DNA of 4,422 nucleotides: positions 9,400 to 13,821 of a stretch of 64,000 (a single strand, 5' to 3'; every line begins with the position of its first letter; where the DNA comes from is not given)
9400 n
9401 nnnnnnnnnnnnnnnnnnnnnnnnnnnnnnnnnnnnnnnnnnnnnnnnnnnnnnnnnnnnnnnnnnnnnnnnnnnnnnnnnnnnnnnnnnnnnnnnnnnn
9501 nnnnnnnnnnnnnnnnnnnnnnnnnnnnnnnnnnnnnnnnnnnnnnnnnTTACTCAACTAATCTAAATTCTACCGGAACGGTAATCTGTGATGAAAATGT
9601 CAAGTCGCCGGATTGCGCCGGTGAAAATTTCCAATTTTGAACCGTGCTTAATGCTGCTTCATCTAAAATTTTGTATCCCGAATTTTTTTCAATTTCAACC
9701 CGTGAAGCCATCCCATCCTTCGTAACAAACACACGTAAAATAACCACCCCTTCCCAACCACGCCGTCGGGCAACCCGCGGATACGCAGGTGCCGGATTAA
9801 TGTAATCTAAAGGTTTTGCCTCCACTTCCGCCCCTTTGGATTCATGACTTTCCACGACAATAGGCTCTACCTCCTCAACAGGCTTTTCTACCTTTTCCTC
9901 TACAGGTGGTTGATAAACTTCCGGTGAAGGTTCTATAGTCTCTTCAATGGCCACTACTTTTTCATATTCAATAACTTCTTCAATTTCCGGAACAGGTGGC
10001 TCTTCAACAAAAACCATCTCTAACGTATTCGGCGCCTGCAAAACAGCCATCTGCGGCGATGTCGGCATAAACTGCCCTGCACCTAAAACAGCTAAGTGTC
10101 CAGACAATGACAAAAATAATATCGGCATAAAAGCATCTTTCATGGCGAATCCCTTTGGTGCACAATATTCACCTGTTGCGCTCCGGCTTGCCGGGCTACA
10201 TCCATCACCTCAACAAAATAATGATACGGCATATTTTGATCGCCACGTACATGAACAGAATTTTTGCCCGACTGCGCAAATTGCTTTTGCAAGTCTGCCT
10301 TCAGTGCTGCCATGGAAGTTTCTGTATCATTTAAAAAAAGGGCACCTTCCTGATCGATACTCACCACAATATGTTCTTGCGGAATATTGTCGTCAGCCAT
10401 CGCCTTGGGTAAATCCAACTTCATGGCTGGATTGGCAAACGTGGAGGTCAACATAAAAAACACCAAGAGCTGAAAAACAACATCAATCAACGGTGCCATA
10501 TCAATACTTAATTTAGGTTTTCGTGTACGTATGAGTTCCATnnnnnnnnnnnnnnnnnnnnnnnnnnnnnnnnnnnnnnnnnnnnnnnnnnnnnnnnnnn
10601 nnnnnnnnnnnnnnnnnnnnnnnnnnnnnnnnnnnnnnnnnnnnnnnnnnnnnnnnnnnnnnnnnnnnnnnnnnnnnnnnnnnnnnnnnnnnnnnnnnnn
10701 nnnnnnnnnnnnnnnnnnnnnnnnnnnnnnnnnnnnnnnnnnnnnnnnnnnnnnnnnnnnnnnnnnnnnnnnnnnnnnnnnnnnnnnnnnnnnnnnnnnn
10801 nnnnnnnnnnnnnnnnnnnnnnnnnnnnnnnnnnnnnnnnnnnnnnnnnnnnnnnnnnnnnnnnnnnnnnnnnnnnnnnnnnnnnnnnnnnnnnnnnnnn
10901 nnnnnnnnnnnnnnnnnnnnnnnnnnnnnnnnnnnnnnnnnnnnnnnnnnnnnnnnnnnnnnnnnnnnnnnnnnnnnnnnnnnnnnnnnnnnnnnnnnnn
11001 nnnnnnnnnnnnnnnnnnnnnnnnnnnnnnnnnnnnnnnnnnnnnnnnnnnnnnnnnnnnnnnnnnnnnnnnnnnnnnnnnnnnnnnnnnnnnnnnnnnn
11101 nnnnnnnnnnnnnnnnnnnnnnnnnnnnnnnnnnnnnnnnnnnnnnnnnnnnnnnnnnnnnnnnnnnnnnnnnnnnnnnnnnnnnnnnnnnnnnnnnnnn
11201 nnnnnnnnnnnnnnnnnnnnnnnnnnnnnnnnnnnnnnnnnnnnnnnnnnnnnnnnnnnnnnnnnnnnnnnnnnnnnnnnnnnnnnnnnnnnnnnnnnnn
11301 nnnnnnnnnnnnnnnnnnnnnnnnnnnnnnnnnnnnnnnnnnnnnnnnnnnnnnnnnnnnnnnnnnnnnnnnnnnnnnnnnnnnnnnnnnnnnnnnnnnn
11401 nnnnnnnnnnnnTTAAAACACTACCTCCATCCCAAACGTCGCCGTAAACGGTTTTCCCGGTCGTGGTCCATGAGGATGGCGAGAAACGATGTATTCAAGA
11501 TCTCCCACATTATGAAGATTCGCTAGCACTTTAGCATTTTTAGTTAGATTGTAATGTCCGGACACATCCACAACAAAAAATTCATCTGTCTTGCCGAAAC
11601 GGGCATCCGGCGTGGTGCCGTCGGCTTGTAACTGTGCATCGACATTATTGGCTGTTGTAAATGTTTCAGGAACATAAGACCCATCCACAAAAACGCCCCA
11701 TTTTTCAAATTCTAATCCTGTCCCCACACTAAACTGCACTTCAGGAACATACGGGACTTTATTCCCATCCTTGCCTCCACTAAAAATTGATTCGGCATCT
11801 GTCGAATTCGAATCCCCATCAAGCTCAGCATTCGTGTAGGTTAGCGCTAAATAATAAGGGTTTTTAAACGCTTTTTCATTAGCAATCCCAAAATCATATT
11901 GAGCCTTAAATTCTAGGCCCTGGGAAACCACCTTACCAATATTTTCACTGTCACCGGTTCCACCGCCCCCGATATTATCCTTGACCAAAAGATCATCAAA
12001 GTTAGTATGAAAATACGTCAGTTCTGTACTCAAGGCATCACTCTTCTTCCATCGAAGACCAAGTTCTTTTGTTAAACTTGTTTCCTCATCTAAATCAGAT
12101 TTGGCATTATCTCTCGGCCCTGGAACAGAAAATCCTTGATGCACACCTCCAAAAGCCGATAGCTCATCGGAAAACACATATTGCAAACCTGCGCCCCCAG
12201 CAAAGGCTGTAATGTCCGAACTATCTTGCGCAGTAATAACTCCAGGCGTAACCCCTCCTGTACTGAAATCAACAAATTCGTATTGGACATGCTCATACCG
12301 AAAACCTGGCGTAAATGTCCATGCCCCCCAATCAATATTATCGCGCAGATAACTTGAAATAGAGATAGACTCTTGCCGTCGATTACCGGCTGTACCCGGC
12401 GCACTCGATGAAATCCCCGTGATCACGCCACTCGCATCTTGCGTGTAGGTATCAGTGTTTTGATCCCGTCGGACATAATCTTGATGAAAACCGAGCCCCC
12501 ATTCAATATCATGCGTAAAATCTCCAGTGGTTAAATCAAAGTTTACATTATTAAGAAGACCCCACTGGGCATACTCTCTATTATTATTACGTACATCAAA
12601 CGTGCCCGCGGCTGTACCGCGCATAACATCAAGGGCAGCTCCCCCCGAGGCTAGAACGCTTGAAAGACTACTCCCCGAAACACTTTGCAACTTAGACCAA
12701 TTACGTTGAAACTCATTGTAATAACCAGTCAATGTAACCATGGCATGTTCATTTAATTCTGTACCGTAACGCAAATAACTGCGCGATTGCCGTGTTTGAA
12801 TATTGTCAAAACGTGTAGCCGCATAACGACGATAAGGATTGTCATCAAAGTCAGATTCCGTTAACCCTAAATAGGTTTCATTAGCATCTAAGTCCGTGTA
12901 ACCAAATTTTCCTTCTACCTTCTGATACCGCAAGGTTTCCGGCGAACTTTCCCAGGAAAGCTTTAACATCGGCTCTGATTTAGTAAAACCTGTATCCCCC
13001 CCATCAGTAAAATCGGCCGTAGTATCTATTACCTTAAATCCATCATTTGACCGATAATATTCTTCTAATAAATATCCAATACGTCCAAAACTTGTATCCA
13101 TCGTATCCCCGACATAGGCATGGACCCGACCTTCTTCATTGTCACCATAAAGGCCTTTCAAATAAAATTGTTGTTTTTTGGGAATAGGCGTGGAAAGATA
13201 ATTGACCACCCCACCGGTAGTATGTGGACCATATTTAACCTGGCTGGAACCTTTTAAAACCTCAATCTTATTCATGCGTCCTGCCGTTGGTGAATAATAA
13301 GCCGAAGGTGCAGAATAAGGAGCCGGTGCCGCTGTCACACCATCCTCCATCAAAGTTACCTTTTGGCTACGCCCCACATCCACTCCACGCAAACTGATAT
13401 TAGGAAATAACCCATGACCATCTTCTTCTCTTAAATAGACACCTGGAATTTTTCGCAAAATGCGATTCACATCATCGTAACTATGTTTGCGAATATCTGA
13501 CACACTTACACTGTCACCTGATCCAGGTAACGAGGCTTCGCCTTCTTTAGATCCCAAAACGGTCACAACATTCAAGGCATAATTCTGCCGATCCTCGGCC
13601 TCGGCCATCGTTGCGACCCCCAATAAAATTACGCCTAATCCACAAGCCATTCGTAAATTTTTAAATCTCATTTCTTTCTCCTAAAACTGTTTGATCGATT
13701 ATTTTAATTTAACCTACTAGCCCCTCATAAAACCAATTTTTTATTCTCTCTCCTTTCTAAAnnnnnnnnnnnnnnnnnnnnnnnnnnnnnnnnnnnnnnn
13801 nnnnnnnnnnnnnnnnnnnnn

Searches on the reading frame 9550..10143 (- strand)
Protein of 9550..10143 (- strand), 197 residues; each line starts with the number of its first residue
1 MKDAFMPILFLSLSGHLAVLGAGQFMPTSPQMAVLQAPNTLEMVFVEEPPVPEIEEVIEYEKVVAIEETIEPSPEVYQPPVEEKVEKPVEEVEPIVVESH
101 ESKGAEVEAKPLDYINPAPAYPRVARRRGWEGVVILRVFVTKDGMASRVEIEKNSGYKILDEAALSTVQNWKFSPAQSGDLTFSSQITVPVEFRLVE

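Call 8: search_protein_families(library=pfam, proteins=[window:9550-10143:-], max_evalue=0.01)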
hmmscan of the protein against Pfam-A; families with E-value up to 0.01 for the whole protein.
window:9550-10143:- (197 aa): 2 families
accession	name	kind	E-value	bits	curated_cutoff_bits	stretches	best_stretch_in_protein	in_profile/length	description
PF03544.19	TonB_C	-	7.7e-22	78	24.6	1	117-195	1-79/79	Gram-negative bacterial TonB protein C-terminal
PF13103.11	TonB_2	-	0.005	17.4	22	0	133-176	27-70/85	TonB C terminal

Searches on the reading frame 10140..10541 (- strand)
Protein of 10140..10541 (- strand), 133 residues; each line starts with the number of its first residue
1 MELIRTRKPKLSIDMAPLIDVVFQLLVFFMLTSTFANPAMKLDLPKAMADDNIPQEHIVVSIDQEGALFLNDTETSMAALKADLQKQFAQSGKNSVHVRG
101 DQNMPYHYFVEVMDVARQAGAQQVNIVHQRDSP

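Call 8: search_protein_families(library=pfam, proteins=[window:10140-10541:-], max_evalue=0.01)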
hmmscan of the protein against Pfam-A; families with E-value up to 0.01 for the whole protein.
window:10140-10541:- (133 aa): 1 family
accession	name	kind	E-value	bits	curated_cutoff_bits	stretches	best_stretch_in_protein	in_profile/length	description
PF02472.21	ExbD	-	2.5e-32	112.1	25.4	1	8-129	3-126/128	Biopolymer transport protein ExbD/TolR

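Call 29: find_encoding_contigs(protein=window:10140-10541:-, flank=10000)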
Protein window:10140-10541:- (133 aa): no gene with exactly this product is on record in the collection.

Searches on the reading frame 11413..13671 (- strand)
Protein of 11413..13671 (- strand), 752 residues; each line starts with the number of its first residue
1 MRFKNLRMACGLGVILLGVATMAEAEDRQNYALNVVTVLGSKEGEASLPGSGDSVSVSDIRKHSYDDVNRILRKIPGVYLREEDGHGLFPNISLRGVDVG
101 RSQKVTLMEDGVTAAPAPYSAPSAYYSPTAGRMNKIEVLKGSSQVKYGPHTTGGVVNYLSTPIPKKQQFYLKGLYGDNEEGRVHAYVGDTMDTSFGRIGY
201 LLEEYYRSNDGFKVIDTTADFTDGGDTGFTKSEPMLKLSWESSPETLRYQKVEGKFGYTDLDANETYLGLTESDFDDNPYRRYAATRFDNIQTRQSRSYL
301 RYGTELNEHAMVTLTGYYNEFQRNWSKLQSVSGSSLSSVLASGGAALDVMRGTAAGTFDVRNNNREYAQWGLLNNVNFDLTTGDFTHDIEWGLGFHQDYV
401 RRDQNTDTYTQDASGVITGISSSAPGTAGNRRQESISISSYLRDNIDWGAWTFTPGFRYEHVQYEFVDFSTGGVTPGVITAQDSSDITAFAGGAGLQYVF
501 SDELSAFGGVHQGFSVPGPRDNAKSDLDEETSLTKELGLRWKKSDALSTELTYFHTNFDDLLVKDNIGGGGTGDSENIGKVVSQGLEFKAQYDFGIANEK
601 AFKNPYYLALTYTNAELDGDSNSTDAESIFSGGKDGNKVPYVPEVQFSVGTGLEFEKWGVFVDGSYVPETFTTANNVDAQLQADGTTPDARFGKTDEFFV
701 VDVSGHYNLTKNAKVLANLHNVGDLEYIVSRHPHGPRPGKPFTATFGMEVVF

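Call 8: search_protein_families(library=pfam, proteins=[window:11413-13671:-], max_evalue=0.01)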
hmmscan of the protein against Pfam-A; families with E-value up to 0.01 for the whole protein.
window:11413-13671:- (752 aa): 3 families
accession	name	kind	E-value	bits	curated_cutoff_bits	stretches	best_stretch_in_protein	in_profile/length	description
PF00593.30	TonB_dep_Rec_b-barrel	-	2e-44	153.6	27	1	264-722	18-436/436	TonB dependent receptor-like, beta-barrel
PF07715.20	Plug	-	1.9e-14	54.5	23.9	1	47-155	4-107/107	TonB-dependent Receptor Plug Domain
PF13505.12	OMP_b-brl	-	0.0059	17.2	28.7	1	480-566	76-158/175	Outer membrane protein beta-barrel domain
